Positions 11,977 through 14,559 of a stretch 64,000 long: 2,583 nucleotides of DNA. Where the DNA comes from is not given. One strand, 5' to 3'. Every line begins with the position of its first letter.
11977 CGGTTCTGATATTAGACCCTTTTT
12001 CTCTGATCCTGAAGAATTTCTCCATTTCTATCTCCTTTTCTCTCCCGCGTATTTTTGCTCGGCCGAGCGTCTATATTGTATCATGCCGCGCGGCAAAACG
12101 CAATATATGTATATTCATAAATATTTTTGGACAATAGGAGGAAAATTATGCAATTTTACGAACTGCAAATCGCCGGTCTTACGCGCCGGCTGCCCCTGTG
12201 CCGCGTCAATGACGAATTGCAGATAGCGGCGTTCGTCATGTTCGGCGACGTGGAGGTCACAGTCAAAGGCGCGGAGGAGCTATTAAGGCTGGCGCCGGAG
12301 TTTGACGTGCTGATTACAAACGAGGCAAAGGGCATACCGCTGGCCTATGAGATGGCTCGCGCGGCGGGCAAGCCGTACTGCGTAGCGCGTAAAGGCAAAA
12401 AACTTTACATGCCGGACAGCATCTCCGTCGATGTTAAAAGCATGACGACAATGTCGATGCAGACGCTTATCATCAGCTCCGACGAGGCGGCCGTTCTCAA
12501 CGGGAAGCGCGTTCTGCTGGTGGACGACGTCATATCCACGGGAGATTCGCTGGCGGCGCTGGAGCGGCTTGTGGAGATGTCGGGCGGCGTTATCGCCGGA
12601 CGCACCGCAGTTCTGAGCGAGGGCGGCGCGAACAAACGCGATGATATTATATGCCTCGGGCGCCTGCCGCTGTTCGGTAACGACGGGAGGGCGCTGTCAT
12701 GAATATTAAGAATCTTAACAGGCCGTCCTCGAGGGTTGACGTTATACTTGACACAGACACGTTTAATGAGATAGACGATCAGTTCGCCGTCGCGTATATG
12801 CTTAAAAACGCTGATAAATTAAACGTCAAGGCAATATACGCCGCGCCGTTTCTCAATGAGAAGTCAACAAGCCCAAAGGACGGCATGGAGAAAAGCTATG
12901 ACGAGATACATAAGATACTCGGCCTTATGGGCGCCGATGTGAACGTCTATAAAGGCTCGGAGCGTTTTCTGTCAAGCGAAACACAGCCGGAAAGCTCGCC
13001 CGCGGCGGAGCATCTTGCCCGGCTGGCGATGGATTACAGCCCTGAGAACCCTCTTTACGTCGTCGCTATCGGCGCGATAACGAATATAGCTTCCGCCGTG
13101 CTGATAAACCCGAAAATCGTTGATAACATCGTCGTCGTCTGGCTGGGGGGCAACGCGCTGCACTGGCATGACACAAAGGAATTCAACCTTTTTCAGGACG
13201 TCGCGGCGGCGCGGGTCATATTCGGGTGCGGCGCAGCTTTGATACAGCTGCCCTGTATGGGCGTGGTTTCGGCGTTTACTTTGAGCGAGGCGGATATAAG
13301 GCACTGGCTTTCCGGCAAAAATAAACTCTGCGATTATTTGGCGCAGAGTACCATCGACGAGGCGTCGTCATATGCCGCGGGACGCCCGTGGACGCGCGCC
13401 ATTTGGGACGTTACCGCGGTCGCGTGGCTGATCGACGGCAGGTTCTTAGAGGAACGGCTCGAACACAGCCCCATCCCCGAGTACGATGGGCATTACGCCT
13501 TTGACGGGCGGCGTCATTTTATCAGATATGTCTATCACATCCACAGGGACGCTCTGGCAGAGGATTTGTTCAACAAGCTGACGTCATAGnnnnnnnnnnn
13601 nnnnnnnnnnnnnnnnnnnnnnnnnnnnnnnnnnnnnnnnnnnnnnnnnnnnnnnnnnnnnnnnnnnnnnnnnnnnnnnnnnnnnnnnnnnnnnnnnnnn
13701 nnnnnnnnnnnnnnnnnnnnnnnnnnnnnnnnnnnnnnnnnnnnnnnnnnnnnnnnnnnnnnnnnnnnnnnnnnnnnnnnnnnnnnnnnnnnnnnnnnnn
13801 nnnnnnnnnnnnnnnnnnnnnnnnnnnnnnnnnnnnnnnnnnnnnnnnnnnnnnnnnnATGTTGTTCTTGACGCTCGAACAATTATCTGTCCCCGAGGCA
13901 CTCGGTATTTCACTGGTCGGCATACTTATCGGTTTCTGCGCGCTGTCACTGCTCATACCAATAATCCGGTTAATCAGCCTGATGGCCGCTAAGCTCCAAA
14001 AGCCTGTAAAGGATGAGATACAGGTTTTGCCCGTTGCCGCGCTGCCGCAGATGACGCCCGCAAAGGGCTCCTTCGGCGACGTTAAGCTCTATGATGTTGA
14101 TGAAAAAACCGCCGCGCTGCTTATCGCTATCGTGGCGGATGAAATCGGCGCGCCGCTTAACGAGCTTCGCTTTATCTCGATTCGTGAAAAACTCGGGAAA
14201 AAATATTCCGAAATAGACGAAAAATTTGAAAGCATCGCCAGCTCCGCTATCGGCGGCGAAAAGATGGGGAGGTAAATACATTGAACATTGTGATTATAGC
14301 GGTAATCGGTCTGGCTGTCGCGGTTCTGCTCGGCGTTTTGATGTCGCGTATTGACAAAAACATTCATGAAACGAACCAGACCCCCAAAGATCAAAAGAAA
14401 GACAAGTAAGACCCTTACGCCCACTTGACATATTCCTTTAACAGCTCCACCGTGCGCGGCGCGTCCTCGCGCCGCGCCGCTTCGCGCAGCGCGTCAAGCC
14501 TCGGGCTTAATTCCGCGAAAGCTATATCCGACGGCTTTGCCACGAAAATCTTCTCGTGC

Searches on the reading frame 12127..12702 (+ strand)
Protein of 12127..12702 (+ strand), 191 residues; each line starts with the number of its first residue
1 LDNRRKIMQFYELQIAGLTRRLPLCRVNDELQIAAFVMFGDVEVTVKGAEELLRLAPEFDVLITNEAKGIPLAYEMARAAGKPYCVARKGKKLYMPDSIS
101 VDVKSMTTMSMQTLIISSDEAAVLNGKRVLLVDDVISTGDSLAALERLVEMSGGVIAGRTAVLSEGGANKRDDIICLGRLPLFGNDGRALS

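Call 10: search_protein_families(library=pfam, proteins=[window:12127-12702:+], max_evalue=0.1)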
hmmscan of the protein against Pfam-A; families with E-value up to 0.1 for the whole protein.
window:12127-12702:+ (191 aa): 3 families
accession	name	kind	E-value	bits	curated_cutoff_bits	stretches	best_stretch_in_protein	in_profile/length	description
PF00156.33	Pribosyltran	-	3.2e-10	40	26.3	1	58-154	29-115/158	Phosphoribosyl transferase domain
PF15609.12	PRTase_2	-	0.035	14.1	28.8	1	113-147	106-140/188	Phosphoribosyl transferase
PF11382.13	MctB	-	0.061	13.4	25.6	1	123-163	80-120/306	Copper transport outer membrane protein, MctB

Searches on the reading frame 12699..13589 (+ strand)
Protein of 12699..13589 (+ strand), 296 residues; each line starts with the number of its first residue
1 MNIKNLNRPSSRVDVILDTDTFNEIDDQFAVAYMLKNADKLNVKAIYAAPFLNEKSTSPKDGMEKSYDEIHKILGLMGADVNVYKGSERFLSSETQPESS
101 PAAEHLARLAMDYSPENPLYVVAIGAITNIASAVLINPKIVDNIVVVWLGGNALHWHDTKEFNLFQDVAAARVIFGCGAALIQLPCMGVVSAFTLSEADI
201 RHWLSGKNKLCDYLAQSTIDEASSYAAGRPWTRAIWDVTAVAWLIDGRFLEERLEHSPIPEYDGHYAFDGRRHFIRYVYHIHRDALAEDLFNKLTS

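Call 10: search_protein_families(library=pfam, proteins=[window:12699-13589:+], max_evalue=0.1)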
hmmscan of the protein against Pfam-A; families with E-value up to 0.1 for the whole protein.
window:12699-13589:+ (296 aa): 4 families
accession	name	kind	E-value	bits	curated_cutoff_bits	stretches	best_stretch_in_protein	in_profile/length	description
PF01156.24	IU_nuc_hydro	-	8.7e-25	88.4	34.2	1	15-252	1-252/297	Inosine-uridine preferring nucleoside hydrolase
PF07632.16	Sde182_NH-like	-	5.8e-05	23.2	26.8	1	15-134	2-133/268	Cellulose-binding Sde182, nucleoside hydrolase-like domain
PF06016.17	Reovirus_L2_8th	-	0.008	16.7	27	1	80-126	15-61/66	Reovirus core-spike protein lambda-2 (L2), C-terminal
PF19567.5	CpsB_CapC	-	0.01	15.7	27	1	33-97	24-89/234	Capsular polysaccharide synthesis, CpsB/CapC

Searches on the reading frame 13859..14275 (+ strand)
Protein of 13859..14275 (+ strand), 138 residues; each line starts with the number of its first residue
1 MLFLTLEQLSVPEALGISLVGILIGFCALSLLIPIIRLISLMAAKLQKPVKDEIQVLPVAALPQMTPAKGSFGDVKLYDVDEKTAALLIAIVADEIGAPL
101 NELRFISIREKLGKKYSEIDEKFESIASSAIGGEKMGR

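Call 10: search_protein_families(library=pfam, proteins=[window:13859-14275:+], max_evalue=0.1)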
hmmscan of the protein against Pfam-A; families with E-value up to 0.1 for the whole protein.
window:13859-14275:+ (138 aa): 1 family
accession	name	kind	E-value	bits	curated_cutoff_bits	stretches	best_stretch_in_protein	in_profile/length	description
PF04277.18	OAD_gamma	-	3.3e-07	31.3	27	1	13-93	2-74/76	Oxaloacetate decarboxylase, gamma chain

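Call 15: find_encoding_contigs(protein=window:13859-14275:+, flank=3000, max_places=10)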
Protein window:13859-14275:+ (138 aa): 1 contig read that carries it; 1 place shown.
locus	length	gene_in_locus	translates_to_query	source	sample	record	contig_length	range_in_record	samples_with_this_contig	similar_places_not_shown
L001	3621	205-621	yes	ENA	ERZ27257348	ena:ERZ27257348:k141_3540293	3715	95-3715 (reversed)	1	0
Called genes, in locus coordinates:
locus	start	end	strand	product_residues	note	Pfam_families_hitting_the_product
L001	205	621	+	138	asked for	PF04277:OAD_gamma (weak)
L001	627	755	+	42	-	-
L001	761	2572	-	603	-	PF13727:CoA_binding_3, PF01370:Epimerase, PF02719:Polysacc_synt_2, PF04321:RmlD_sub_bind, PF01073:3Beta_HSD, PF16363:GDP_Man_Dehyd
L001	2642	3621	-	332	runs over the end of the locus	PF01073:3Beta_HSD, PF01370:Epimerase, PF02719:Polysacc_synt_2, PF04321:RmlD_sub_bind, PF07993:NAD_binding_4 (faint), PF08659:KR (weak), PF16363:GDP_Man_Dehyd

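Call 16: find_homologous_proteins(query=window:13859-14275:+, max_evalue=0.001)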
Query window:13859-14275:+ (138 aa): 446 proteins with E <= 0.001 among 508 candidates; the best 120 are listed.
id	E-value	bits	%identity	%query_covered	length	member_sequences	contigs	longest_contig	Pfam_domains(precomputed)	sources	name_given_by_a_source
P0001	3.9e-23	100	51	78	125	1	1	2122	PF04277.19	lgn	-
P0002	3.3e-21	94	50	79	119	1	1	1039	PF04277.19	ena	-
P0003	9.1e-21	92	54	75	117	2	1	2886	PF04277.19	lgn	-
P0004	1.1e-20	92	43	78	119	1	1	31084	PF04277.19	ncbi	-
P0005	5.2e-20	90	53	71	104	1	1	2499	PF04277.19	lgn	-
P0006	6.1e-20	89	51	75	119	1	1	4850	PF04277.19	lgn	-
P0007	2.9e-19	87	48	80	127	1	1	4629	-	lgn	-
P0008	3.3e-19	87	53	74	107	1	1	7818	PF04277.19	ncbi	ncbi:MAG: OadG family protein [Oscillospiraceae bacterium]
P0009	4.6e-19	87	51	80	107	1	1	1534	PF04277.19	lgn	-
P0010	6.9e-19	86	80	36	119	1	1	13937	PF04277.19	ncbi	-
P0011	7.0e-19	86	53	74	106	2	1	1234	PF04277.19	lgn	-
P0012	8.4e-19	86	47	78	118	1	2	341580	PF04277.19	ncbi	-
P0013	8.4e-19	86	47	80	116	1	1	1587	PF04277.19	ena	-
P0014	2.0e-18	85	49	64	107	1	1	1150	PF04277.19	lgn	-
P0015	2.3e-18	84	78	36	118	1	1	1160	PF04277.19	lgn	-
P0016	2.5e-18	84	48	75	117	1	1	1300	PF04277.19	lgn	-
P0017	3.2e-18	84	49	75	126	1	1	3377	PF04277.19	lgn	-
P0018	4.3e-18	84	45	79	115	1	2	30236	PF04277.19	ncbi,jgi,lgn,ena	jgi:Oxaloacetate decarboxylase, gamma chain.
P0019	5.6e-18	83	47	75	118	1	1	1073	PF04277.19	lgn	-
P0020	8.4e-18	83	47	74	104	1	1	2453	PF04277.19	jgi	jgi:Na+-transporting methylmalonyl-CoA/oxaloacetate decarboxylase gamma subunit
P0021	1.3e-17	82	47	76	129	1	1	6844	PF04277.19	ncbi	-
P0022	2.3e-17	81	48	75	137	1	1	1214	PF04277.19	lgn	-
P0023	2.7e-17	81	74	31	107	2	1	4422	PF04277.19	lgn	-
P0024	2.9e-17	81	45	78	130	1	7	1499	PF04277.19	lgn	-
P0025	3.0e-17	81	49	75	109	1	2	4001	PF04277.19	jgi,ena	-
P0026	3.0e-17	81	44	78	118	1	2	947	PF04277.19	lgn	-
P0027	3.9e-17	80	48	74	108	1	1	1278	PF04277.19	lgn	-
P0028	4.7e-17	80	50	70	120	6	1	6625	PF04277.19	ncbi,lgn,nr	ncbi:MAG: OadG family protein [Oscillospiraceae bacterium]|nr:OadG family protein [Oscillospiraceae 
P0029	5.6e-17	80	52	70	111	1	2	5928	PF04277.19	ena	-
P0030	5.8e-17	80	44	76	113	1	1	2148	PF04277.19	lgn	-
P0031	7.0e-17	80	46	75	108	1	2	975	PF04277.19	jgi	-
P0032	8.0e-17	79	47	74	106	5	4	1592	PF04277.19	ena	-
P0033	8.6e-17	79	53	71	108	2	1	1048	PF04277.19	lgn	-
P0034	1.1e-16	79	48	74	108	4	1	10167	PF04277.19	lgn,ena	-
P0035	1.4e-16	79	44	75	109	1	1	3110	PF04277.19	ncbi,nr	ncbi:MAG: OadG family protein [Oscillospiraceae bacterium]|nr:OadG family protein [Oscillospiraceae 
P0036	1.5e-16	79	51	71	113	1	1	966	PF04277.19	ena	-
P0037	1.8e-16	78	46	75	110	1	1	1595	PF04277.19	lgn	-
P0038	1.8e-16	78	45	74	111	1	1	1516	PF04277.19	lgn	-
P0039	2.1e-16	78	47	74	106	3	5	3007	PF04277.19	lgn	-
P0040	3.1e-16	78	45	78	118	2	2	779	PF04277.19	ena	-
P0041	3.3e-16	77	49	71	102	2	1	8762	PF04277.19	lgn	-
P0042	3.4e-16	77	52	67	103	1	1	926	PF04277.19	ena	-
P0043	3.4e-16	77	42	74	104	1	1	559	PF04277.19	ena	-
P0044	3.5e-16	77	43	75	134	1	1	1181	PF04277.19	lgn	-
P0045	3.6e-16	77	46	74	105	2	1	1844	PF04277.19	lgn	-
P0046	3.6e-16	77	49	74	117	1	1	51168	PF04277.19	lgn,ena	-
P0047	3.7e-16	77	47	74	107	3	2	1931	PF04277.19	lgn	-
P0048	4.1e-16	77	45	75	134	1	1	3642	PF04277.19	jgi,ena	-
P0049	4.1e-16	77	44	70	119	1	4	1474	PF04277.19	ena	-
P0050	5.2e-16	77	51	71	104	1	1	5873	PF04277.19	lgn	-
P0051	5.5e-16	77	41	76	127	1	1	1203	PF04277.19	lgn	-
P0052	6.7e-16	76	47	75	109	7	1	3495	PF04277.19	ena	-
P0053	6.9e-16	76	49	71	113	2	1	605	PF04277.19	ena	-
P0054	7.4e-16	76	41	75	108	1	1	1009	PF04277.19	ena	-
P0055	8.8e-16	76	45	77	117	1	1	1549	PF04277.19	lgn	-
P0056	9.0e-16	76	51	71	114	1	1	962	PF04277.19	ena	-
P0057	9.2e-16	76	51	71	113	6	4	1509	PF04277.19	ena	-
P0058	9.3e-16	76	50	71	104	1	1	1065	PF04277.19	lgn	-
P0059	9.7e-16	76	53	71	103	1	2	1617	PF04277.19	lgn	-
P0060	9.7e-16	76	48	74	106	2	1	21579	PF04277.19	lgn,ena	-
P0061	1.0e-15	76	46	74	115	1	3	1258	PF04277.19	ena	-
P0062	1.4e-15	75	43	76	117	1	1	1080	PF04277.19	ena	-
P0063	1.5e-15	75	43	75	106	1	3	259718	PF04277.19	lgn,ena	-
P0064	1.5e-15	75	48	74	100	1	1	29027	PF04277.19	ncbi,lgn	-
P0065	1.6e-15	75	42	75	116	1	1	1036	PF04277.19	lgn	-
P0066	1.7e-15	75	47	74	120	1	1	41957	PF04277.19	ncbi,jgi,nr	ncbi:MAG: OadG family protein [Oscillospiraceae bacterium]|jgi:sodium pump decarboxylase gamma subun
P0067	1.8e-15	75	44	74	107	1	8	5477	PF04277.19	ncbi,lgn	-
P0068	1.8e-15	75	42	75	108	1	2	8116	PF04277.19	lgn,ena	-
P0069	2.1e-15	75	40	75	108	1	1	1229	PF04277.19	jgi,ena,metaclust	metaclust:\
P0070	2.2e-15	75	49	71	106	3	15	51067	PF04277.19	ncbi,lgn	-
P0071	2.2e-15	75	46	74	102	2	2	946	PF04277.19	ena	-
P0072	2.3e-15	75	44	74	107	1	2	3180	PF04277.19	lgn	-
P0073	2.4e-15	75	49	71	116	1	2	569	PF04277.19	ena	-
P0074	2.6e-15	75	46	75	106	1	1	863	PF04277.19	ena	-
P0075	2.8e-15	74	41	75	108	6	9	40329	PF04277.19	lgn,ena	-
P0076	2.9e-15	74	44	75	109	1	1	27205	PF04277.19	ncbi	-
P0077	2.9e-15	74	45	74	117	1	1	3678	PF04277.19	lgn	-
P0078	3.1e-15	74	45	75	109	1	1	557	PF04277.19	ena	-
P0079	3.1e-15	74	50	76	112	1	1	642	PF04277.19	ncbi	-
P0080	3.2e-15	74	48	74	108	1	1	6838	PF04277.19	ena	-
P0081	3.2e-15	74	78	30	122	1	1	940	PF04277.19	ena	-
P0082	3.3e-15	74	40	75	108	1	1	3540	PF04277.19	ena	-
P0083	3.3e-15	74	46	71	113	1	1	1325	PF04277.19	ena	-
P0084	3.3e-15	74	41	76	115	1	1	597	PF04277.19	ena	-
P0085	3.5e-15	74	46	74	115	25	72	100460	PF04277.19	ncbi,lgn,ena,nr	ncbi:MAG: OadG family protein [Firmicutes bacterium]|nr:OadG family protein [Oscillospiraceae bacter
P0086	3.5e-15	74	47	72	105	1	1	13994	PF04277.19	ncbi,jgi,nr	ncbi:MAG: OadG family protein [Planctomycetota bacterium]|jgi:Na+-transporting methylmalonyl-CoA/oxa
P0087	3.5e-15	74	42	75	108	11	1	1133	PF04277.19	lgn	-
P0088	3.5e-15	74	41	75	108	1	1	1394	PF04277.19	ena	-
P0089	3.6e-15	74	47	71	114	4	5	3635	PF04277.19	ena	-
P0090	4.3e-15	74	46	74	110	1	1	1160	PF04277.19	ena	-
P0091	4.4e-15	74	40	75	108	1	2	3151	PF04277.19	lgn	-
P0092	4.5e-15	74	45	77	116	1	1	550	PF04277.19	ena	-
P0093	4.5e-15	74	43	76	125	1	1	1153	PF04277.19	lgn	-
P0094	4.5e-15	74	40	75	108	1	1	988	PF04277.19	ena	-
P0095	4.8e-15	74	39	80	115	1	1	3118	PF04277.19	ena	-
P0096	5.1e-15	74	47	74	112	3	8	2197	PF04277.19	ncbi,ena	-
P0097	5.3e-15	74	46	75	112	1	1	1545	PF04277.19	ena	-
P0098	5.8e-15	73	40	75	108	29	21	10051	PF04277.19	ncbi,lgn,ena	-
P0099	5.9e-15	73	71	30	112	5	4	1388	PF04277.19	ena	-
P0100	6.1e-15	73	74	31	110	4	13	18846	PF04277.19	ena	-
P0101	6.1e-15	73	42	75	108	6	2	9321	PF04277.19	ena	-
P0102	6.2e-15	73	46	71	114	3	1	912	PF04277.19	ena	-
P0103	6.3e-15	73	42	75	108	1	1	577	PF04277.19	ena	-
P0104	6.7e-15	73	44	75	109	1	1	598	PF04277.19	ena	-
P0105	6.8e-15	73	45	74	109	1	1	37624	PF04277.19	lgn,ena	-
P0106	6.8e-15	73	46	75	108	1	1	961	PF04277.19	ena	-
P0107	6.9e-15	73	47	71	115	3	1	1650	PF04277.19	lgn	-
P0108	7.2e-15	73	47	74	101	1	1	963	PF04277.19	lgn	-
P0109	7.3e-15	73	42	76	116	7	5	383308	PF04277.19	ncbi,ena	-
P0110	7.3e-15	73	45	74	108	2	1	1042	PF04277.19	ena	-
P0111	8.2e-15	73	44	74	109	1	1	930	PF04277.19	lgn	-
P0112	8.6e-15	73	49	74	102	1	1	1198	PF04277.19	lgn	-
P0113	9.2e-15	73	47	74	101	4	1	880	PF04277.19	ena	-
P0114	9.3e-15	73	45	72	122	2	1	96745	PF04277.19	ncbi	-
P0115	9.5e-15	73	46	71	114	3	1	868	PF04277.19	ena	-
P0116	9.8e-15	73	48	71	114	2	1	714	PF04277.19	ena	-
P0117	9.8e-15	73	76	27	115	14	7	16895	PF04277.19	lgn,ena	-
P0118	1.0e-14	73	45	74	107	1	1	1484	PF04277.19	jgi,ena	-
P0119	1.0e-14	73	77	31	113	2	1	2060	PF04277.19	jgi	-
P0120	1.0e-14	73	43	75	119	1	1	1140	PF04277.19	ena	-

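Call 19: find_related_loci(query=A1, collection=genome_contigs, flank=4000)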
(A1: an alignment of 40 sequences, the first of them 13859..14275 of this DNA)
Query A1 (138 aa) in genome_contigs; peptide patterns used: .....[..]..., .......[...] (x = any residue, [..] = any of these).
398 stretches matched a pattern; 305 encode a relative of the query (tblastn E <= 1e-3); the best 80 are kept; 80 distinct loci.
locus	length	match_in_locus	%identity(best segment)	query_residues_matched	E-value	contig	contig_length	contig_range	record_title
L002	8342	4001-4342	50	6-112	1e-24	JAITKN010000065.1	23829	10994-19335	MAG: Oscillospiraceae bacterium isolate Pcl387_bin59 k119_2204328, whole genome shotgun sequence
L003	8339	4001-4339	48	8-111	6e-24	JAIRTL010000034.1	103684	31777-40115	MAG: Planctomycetota bacterium isolate Ct408_bin81 k119_2225066, whole genome shotgun sequence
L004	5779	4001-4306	48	7-110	2e-23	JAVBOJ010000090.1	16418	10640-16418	MAG: Oscillospiraceae bacterium isolate EPI_MAG_00105 c_000002813974, whole genome shotgun sequence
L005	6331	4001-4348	47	7-111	2e-22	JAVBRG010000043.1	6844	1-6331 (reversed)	MAG: Planctomycetota bacterium isolate EPI_MAG_00189 c_000006210600, whole genome shotgun sequence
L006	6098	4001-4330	45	3-111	3e-22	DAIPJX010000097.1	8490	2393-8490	MAG TPA_asm: Planctomycetota bacterium isolate CTOTU14812 NODE_1911_length_8490_cov_10.080854, whole genome shotgun sequ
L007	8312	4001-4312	50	8-110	5e-22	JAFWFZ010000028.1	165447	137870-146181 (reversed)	MAG: Oscillospiraceae bacterium isolate RGIG5705 Sheep_Duodenum.Co__c448136, whole genome shotgun sequence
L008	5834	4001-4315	48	8-110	7e-22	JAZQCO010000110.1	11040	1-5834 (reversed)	MAG: Candidatus Limivicinus sp. isolate T1900044637_TS20190103.MAGScoT_cleanbin_000130 SGB_1193_k141_1405015, whole geno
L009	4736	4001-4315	39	10-119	1e-21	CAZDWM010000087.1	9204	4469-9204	MAG TPA_asm: uncultured Eubacteriales bacterium isolate SRP192927_co3_265 genome assembly, contig: NODE_19712_length_920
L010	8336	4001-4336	46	9-111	1e-21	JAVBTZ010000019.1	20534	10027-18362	MAG: Planctomycetota bacterium isolate EPI_MAG_00265 c_000001135314, whole genome shotgun sequence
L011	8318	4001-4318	50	13-110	3e-21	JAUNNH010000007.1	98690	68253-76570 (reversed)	MAG: Eubacteriales bacterium isolate S32M_St_metabat_45 NODE_109_length_98690_cov_17.043311, whole genome shotgun sequen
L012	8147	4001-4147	76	63-111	5e-21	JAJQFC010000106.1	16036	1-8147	MAG: Planctomycetaceae bacterium isolate MI.B8_8 NODE_894_length_16036_cov_8.268006, whole genome shotgun sequence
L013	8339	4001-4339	47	5-111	4e-21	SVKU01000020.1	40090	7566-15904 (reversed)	MAG: Oscillospiraceae bacterium isolate SIG469 NODE_5525_length_40090_cov_2.106173, whole genome shotgun sequence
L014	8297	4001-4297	50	9-110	6e-21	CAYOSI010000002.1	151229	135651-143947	MAG TPA_asm: uncultured Oscillospiraceae bacterium isolate SRP222994_co1_238 genome assembly, contig: NODE_52_length_151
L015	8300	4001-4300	47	18-110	7e-21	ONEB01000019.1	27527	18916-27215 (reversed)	uncultured Clostridiales bacterium isolate RUG221 genome assembly, contig: scaffold_1337, whole genome shotgun sequence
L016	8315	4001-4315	43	6-110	2e-20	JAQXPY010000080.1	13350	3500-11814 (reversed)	MAG: Clostridiales bacterium isolate SUG1417 k141_7306105, whole genome shotgun sequence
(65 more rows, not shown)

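Call 22: find_encoding_contigs(protein=P0004, flank=4000, max_places=3)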
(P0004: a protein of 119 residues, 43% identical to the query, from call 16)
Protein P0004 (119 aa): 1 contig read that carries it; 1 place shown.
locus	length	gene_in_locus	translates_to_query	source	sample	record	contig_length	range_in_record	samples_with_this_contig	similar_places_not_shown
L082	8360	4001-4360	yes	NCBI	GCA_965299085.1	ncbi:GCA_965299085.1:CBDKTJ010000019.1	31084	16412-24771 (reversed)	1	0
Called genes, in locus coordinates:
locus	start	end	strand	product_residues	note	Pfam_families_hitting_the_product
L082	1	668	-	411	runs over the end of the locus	PF18127:NAMPT_N, PF04095:NAPRTase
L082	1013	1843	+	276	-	PF01261:AP_endonuc_2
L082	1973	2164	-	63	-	-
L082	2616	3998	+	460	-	PF00682:HMGL-like, PF02436:PYC_OADA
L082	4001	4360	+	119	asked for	PF04277:OAD_gamma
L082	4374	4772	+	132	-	-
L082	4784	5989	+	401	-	PF03977:OAD_beta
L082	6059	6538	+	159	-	PF04073:tRNA_edit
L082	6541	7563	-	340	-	PF01594:AI-2E_transport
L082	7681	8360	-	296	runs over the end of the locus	PF00701:DHDPS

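Call 27: find_encoding_contigs(protein=P0007, flank=3000, max_places=3)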
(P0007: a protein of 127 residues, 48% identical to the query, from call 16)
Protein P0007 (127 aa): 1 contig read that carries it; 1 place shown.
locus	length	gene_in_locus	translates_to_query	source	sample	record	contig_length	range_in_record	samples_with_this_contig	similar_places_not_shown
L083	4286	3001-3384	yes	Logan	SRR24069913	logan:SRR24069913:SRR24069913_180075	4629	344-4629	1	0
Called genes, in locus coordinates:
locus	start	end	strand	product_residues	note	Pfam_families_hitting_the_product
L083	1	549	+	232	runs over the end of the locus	PF00072:Response_reg, PF00486:Trans_reg_C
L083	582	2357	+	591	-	PF02690:Na_Pi_cotrans, PF01895:PhoU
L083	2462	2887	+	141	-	PF04397:LytTR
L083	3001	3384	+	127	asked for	-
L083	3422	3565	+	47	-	-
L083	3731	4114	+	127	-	-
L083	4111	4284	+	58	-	?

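Call 28: find_encoding_contigs(protein=P0001, flank=3000, max_places=3)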
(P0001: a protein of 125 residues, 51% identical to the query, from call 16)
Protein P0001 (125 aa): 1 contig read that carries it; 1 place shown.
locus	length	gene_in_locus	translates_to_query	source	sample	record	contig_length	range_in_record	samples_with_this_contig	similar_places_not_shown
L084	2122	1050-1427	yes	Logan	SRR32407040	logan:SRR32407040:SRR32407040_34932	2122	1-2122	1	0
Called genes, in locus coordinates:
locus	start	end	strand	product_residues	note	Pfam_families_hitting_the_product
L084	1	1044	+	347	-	?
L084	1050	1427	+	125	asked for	PF04277:OAD_gamma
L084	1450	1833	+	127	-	PF25973:BSH_CzcB (faint), PF25984:BSH_YknX (faint), PF00364:Biotin_lipoyl, PF25917:BSH_RND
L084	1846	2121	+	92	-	?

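Call 29: find_encoding_contigs(protein=P0003, flank=3000, max_places=3)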
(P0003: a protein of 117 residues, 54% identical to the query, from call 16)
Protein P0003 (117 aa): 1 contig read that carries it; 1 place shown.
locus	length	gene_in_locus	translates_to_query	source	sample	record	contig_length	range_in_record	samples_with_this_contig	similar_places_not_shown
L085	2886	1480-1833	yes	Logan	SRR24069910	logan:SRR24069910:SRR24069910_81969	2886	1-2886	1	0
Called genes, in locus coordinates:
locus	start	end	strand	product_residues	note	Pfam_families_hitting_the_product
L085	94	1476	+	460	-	PF00682:HMGL-like, PF02436:PYC_OADA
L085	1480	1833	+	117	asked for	PF04277:OAD_gamma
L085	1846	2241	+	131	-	PF25973:BSH_CzcB (faint), PF25984:BSH_YknX (faint), PF25917:BSH_RND, PF00364:Biotin_lipoyl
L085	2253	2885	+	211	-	?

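Call 52: search_protein_families(library=ncbifam, proteins=[window:13859-14275:+], max_evalue=0.001)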
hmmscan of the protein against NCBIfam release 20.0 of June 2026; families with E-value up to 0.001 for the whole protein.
window:13859-14275:+ (138 aa): 0 families

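Call 79: list_cluster_members(proteins=[window:13859-14275:+, window:17298-18593:-, window:16296-17294:-, window:12699-13589:+])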
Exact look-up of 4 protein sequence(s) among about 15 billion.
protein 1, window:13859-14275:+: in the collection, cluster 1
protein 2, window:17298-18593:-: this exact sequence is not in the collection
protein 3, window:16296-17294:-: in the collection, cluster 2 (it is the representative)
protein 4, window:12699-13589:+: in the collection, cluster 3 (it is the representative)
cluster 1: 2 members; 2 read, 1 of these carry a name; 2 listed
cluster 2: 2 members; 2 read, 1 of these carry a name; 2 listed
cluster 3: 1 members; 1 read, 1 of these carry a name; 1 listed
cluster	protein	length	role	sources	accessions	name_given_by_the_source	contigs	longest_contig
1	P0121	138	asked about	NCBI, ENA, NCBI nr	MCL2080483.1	MAG: OadG family protein [Oscillospiraceae bacterium] | OadG family protein [Oscillospiraceae bacterium]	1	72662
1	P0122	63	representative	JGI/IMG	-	-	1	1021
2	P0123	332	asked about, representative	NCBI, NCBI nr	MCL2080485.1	MAG: UDP-glucose 4-epimerase GalE [Oscillospiraceae bacterium] | UDP-glucose 4-epimerase GalE [Oscillospiraceae bacterium]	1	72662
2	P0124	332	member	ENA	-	-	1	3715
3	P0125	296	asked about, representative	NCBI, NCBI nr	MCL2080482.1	MAG: nucleoside hydrolase [Oscillospiraceae bacterium] | nucleoside hydrolase [Oscillospiraceae bacterium]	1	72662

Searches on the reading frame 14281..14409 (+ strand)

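Call 10: search_protein_families(library=pfam, proteins=[window:14281-14409:+], max_evalue=0.1)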
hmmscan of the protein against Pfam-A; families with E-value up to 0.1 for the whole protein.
window:14281-14409:+ (42 aa): 2 families
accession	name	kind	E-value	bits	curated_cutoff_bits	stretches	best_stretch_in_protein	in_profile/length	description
PF07664.17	FeoB_C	-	0.046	13.9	26.6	1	4-24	2-22/54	Ferrous iron transport protein B C terminus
PF06295.17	ZapG-like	-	0.068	13.6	33.5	1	7-42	1-37/123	Z-ring associated protein G-like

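Call 52: search_protein_families(library=ncbifam, proteins=[window:14281-14409:+], max_evalue=0.001)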
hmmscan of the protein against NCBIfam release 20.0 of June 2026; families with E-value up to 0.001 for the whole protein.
window:14281-14409:+ (42 aa): 0 families
